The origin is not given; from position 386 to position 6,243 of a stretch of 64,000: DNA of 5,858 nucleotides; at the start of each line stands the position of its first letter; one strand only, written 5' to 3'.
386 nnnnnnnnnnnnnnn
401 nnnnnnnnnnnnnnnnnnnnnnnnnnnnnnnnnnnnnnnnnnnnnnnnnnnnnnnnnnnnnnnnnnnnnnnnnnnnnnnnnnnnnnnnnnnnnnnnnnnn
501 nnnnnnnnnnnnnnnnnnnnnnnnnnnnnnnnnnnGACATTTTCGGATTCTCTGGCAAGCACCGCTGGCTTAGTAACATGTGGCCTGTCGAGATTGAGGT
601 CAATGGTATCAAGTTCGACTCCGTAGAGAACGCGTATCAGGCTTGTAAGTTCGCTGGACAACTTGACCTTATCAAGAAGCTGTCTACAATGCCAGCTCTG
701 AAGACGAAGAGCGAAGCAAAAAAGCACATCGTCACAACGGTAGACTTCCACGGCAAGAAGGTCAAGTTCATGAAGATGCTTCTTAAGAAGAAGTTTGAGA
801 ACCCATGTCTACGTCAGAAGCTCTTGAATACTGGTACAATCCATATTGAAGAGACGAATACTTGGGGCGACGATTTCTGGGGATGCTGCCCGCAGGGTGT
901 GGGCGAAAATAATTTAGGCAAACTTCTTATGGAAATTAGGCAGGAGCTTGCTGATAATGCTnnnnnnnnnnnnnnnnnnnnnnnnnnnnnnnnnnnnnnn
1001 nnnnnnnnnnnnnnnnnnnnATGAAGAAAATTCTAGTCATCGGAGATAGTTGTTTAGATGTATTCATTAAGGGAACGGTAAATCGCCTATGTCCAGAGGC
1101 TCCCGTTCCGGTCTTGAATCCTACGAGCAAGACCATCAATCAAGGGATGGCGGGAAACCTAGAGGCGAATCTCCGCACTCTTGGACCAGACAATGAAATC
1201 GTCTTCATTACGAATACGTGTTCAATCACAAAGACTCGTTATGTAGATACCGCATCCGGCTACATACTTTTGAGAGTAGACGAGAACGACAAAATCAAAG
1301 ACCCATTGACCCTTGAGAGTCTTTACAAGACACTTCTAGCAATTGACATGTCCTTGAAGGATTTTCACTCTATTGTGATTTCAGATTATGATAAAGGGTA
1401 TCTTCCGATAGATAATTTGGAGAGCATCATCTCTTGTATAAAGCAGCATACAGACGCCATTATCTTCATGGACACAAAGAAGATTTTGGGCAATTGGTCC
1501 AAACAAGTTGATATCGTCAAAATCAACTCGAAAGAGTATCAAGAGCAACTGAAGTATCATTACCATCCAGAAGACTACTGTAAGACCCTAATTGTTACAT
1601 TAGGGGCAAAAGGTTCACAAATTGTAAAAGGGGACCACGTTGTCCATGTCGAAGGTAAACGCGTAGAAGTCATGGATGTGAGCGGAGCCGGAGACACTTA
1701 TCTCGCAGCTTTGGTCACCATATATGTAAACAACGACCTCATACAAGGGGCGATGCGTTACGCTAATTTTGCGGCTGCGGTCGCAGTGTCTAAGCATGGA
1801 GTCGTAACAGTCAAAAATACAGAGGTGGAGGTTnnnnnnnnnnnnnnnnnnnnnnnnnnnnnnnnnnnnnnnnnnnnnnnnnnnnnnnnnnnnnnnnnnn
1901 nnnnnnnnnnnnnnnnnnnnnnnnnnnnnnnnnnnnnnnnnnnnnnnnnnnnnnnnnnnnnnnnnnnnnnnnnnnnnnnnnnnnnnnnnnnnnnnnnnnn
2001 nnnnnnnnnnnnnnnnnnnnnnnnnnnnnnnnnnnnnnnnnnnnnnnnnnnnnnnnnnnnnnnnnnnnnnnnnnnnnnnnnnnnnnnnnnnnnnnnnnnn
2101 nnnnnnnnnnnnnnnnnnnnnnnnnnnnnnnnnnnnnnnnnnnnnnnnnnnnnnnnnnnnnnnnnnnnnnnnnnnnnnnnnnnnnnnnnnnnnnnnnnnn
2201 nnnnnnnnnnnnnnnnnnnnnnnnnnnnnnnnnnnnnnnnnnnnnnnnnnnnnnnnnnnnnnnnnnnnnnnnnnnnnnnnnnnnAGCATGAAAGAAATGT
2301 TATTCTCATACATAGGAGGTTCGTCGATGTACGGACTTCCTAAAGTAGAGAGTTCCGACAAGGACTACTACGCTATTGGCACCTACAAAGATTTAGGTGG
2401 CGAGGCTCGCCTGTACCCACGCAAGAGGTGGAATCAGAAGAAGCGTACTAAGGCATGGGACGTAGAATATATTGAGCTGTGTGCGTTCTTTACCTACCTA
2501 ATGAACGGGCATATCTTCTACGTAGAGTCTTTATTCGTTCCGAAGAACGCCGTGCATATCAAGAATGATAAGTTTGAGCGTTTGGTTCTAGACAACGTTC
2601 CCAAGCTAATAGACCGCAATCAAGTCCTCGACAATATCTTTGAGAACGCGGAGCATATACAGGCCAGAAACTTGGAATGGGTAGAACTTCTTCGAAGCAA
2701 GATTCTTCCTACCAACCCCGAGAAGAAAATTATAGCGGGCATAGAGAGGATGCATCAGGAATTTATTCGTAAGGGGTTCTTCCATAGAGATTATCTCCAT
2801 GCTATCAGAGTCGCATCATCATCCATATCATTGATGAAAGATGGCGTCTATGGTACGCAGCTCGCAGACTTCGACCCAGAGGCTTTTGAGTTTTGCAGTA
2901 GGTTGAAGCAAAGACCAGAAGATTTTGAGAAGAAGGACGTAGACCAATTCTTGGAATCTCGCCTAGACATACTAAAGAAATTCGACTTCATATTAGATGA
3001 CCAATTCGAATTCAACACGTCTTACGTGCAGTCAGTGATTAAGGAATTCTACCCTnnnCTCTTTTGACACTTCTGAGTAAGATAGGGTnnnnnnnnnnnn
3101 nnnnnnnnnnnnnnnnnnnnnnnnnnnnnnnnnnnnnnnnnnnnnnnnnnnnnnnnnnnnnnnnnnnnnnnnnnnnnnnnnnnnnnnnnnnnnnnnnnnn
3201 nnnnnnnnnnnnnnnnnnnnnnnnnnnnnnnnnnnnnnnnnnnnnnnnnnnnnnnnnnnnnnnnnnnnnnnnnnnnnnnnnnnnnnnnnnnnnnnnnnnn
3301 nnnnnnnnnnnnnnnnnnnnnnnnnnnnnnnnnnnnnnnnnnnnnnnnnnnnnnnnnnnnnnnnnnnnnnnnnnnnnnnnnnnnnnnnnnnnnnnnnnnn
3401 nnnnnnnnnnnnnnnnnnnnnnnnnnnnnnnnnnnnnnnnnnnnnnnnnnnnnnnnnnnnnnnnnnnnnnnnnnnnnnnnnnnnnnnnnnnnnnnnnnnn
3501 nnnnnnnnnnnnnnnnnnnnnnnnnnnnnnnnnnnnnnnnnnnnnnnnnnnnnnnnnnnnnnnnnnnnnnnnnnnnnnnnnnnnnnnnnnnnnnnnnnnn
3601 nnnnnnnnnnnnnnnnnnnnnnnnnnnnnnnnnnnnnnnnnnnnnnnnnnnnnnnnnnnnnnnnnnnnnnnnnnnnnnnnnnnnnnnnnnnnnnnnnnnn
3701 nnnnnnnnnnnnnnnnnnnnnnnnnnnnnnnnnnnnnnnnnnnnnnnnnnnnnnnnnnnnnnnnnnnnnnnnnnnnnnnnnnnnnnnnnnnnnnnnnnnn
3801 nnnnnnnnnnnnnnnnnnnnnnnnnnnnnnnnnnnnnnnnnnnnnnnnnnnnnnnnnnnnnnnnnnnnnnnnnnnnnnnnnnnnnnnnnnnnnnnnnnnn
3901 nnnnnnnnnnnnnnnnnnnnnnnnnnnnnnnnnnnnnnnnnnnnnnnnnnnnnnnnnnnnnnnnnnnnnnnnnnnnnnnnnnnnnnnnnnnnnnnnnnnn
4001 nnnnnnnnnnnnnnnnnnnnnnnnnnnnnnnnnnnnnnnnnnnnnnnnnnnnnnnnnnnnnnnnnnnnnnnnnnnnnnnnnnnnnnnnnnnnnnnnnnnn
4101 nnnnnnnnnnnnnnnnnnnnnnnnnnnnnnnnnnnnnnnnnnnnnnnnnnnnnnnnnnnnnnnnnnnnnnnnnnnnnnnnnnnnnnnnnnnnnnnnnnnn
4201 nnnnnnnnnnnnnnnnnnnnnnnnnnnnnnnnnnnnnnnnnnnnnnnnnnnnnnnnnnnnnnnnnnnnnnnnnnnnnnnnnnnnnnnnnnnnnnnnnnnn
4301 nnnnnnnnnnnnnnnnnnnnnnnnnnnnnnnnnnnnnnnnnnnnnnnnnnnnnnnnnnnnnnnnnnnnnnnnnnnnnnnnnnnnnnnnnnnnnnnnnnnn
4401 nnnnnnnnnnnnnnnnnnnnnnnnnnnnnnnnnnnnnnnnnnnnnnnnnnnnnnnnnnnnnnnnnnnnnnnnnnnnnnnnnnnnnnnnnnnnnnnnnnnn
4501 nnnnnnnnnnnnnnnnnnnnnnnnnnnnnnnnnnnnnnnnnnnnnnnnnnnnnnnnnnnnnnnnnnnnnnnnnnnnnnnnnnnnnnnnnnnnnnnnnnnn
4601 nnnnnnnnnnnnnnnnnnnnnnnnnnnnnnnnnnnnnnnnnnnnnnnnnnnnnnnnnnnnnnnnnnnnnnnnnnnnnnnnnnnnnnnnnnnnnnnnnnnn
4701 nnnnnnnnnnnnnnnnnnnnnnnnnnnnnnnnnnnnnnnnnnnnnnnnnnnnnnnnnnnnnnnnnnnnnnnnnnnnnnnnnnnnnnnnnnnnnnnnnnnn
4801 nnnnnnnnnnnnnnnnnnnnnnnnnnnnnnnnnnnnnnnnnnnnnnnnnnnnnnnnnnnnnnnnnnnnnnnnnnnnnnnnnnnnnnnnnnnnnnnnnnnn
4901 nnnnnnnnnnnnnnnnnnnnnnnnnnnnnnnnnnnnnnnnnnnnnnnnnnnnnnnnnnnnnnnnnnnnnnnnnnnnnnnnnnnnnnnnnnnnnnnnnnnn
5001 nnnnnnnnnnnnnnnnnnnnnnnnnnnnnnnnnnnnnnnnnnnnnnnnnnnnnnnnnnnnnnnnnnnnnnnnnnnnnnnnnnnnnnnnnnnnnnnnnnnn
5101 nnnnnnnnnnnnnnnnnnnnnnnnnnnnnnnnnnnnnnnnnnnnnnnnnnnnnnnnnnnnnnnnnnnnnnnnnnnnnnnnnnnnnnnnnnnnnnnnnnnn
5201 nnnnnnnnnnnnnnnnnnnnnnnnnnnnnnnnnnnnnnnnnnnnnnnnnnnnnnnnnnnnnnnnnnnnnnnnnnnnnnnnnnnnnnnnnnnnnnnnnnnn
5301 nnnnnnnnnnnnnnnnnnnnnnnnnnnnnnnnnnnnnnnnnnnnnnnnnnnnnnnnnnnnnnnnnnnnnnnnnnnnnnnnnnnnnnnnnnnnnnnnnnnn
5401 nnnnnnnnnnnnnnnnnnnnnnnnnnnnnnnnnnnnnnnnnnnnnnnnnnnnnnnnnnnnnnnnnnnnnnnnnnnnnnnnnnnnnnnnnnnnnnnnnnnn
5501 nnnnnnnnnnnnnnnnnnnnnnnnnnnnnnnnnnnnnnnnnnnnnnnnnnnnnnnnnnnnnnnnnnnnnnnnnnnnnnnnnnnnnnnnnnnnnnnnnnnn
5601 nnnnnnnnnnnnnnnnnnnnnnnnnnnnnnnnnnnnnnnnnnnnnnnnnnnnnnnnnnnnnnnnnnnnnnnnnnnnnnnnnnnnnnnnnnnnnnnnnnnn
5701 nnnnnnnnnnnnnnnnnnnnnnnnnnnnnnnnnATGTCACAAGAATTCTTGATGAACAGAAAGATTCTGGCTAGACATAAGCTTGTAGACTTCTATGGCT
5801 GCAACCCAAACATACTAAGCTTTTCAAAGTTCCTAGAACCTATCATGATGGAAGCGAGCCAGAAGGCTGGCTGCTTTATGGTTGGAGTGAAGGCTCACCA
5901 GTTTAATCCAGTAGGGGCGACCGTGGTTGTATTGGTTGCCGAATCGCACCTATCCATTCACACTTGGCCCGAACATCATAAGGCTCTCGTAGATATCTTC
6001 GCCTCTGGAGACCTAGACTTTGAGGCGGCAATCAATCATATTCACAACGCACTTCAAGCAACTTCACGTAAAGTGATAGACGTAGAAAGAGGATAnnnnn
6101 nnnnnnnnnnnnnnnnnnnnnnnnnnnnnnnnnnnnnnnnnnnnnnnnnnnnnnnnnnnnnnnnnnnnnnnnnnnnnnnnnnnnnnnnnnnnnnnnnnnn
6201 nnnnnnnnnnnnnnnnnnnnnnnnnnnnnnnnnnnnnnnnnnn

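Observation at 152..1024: SLOG-NADAR fusion protein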

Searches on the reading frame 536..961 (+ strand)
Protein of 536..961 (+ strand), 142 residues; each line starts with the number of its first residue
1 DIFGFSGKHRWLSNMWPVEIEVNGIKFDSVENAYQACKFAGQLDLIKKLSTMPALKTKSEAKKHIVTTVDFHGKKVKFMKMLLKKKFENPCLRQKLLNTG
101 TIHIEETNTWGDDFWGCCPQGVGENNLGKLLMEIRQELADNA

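Call 66: search_solved_structures(query=A4, max_evalue=0.01, show_alignments=5)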
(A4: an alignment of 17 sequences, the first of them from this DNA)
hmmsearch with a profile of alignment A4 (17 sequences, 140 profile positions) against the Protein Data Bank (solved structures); distinct sequences matched with E-value up to 0.01: 2.
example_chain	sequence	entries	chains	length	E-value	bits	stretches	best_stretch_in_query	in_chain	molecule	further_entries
2b3w_A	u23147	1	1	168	1.5e-26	96.4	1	6-137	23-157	Hypothetical protein ybiA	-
8bau_A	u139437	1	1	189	2.1e-17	66.7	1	7-116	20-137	NADAR domain-containing protein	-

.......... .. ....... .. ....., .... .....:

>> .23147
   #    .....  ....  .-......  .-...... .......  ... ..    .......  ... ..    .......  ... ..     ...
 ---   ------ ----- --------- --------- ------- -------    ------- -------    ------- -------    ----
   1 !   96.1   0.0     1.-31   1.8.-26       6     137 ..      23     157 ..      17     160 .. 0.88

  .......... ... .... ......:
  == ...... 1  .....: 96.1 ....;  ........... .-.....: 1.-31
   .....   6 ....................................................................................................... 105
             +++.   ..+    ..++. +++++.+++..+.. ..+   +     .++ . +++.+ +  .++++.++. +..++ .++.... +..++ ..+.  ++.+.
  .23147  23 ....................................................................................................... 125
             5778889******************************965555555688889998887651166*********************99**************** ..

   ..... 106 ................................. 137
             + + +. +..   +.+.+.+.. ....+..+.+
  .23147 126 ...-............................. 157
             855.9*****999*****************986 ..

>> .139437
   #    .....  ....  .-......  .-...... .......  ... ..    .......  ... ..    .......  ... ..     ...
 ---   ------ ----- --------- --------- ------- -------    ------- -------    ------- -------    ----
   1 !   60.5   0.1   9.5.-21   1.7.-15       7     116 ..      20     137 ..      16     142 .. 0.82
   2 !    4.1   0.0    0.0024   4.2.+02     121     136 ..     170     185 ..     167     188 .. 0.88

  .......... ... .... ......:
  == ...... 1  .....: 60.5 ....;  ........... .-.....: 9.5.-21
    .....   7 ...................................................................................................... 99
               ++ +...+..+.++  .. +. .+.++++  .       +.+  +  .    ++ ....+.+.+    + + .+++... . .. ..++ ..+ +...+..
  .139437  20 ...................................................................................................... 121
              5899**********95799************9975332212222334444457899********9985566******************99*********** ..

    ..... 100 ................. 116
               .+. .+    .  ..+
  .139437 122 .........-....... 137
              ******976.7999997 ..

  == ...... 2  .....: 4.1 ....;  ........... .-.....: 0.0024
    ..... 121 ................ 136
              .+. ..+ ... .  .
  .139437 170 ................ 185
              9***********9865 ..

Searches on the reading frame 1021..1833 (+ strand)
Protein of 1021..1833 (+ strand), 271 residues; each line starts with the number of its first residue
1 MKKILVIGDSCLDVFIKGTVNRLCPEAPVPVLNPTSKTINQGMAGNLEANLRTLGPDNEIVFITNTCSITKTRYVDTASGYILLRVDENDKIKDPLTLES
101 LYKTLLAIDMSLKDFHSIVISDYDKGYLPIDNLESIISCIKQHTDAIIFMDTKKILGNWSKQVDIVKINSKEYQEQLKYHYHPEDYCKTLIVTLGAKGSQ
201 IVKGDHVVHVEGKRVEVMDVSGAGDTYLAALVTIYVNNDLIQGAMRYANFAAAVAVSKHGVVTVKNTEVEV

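Call 10: search_protein_families(library=pfam, proteins=[window:1021-1833:+], max_evalue=0.001)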
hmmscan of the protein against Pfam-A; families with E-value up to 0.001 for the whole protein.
window:1021-1833:+ (271 aa): 1 family
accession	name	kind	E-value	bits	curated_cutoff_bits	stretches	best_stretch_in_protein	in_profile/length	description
PF00294.29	PfkB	-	4.6e-19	69.3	25.8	1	108-263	123-297/302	pfkB family carbohydrate kinase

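Call 47: search_protein_families(library=phrogs, proteins=[window:1021-1833:+], max_evalue=0.001)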
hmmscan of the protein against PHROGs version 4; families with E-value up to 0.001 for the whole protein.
window:1021-1833:+ (271 aa): 2 families
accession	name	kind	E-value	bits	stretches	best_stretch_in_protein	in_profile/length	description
phrog_8133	-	unknown function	2.8e-71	240.7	1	2-270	3-242/246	-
phrog_15334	-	unknown function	3.8e-08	34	1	151-260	180-307/323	-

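Call 48: search_protein_families(library=ncbifam, proteins=[window:1021-1833:+], max_evalue=0.001)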
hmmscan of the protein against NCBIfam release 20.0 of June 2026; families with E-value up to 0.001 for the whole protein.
window:1021-1833:+ (271 aa): 18 families
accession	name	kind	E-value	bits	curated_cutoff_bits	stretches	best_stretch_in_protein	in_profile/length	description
TIGR02198.1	rfaE_dom_I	equivalog_domain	1.2e-41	142.9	345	2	59-269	92-310/315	D-glycero-beta-D-manno-heptose-7-phosphate kinase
NF008454.0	PRK11316.1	equivalog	1.7e-25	89.6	521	2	61-270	96-309/475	bifunctional D-glycero-beta-D-manno-heptose-7-phosphate kinase/D-glycero-beta-D-manno-heptose 1-phosphate adenylyltransferase HldE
TIGR02152.1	D_ribokin_bact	equivalog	4e-17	62.5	299.65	1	164-263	188-288/298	ribokinase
NF008353.0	PRK11142.1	equivalog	1.3e-13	51.1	341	1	166-261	195-289/307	ribokinase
TIGR04382.1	myo_inos_iolC_N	equivalog_domain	1e-12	48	300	1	184-263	217-297/309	5-dehydro-2-deoxygluconokinase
NF053626.1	RibKinHalex1628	equivalog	4e-12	46.2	330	1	161-266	175-283/293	ATP-dependent ribose-1-phosphate kinase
TIGR03168.1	1-PFK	subfamily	2.8e-11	42.9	216.4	1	187-269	213-295/305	hexose kinase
NF047869.1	myo_kin_aldol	exception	6.6e-11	41.3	600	1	189-270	239-326/586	bifunctional 5-dehydro-2-deoxygluconokinase/5-dehydro-2-deoxyphosphogluconate aldolase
TIGR03828.1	pfkB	equivalog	4.3e-10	39.1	292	1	185-266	211-292/305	1-phosphofructokinase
NF040938.1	KDG_KDGal_kin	equivalog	7.3e-10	38.4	400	1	171-260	201-288/305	bifunctional 2-dehydro-3-deoxygluconokinase/2-dehydro-3-deoxygalactonokinase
NF007321.0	PRK09813.1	equivalog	1.2e-09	38.1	247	1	185-260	184-259/261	fructoselysine 6-kinase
NF041164.1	NucKinThplmales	equivalog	4.6e-09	35.9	450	1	147-258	158-274/295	nucleoside kinase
NF006957.1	PRK09434.1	equivalog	1.6e-08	34.4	450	1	184-263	209-294/302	fructokinase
NF041320.1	pfkB_Halo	equivalog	1.4e-07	31.3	400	1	188-263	209-284/302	1-phosphofructokinase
NF041332.1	KDG_KDGal_kin_Halo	equivalog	3.8e-07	29.8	440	1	183-270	219-307/320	bifunctional 2-dehydro-3-deoxygluconokinase/2-dehydro-3-deoxygalactonokinase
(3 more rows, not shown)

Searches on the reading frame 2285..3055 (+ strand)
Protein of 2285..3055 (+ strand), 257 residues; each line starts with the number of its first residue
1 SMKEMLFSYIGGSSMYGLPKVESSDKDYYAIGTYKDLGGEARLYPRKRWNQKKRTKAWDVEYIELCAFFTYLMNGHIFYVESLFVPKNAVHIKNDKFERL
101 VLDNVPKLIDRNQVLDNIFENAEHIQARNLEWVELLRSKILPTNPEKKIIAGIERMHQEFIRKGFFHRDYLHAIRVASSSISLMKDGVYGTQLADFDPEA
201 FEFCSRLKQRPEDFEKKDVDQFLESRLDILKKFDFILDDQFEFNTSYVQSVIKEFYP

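Call 10: search_protein_families(library=pfam, proteins=[window:2285-3055:+], max_evalue=0.001)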
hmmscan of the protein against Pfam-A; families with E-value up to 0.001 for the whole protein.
window:2285-3055:+ (257 aa): 0 families

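Call 47: search_protein_families(library=phrogs, proteins=[window:2327-3055:+], max_evalue=0.001)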
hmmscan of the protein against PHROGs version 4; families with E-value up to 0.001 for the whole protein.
window:2327-3055:+ (243 aa): 1 family
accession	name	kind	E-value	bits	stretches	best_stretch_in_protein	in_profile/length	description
phrog_388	-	DNA, RNA and nucleotide metabolism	2.9e-07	30.9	1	2-98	49-143/351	nucleotidyltransferase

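Call 48: search_protein_families(library=ncbifam, proteins=[window:2327-3055:+], max_evalue=0.001)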
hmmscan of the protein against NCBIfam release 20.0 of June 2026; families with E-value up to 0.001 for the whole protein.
window:2327-3055:+ (243 aa): 0 families

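Call 58: search_protein_families(library=pfam, proteins=[window:2327-3055:+], max_evalue=0.1)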
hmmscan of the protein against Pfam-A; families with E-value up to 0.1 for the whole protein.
window:2327-3055:+ (243 aa): 0 families

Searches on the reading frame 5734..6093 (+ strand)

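Call 10: search_protein_families(library=pfam, proteins=[window:5734-6093:+], max_evalue=0.001)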
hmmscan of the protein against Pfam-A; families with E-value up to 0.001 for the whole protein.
window:5734-6093:+ (120 aa): 1 family
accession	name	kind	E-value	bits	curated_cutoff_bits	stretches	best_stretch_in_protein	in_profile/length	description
PF02675.21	AdoMet_dc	-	4.3e-31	107.9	25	1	15-120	1-107/107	S-adenosylmethionine decarboxylase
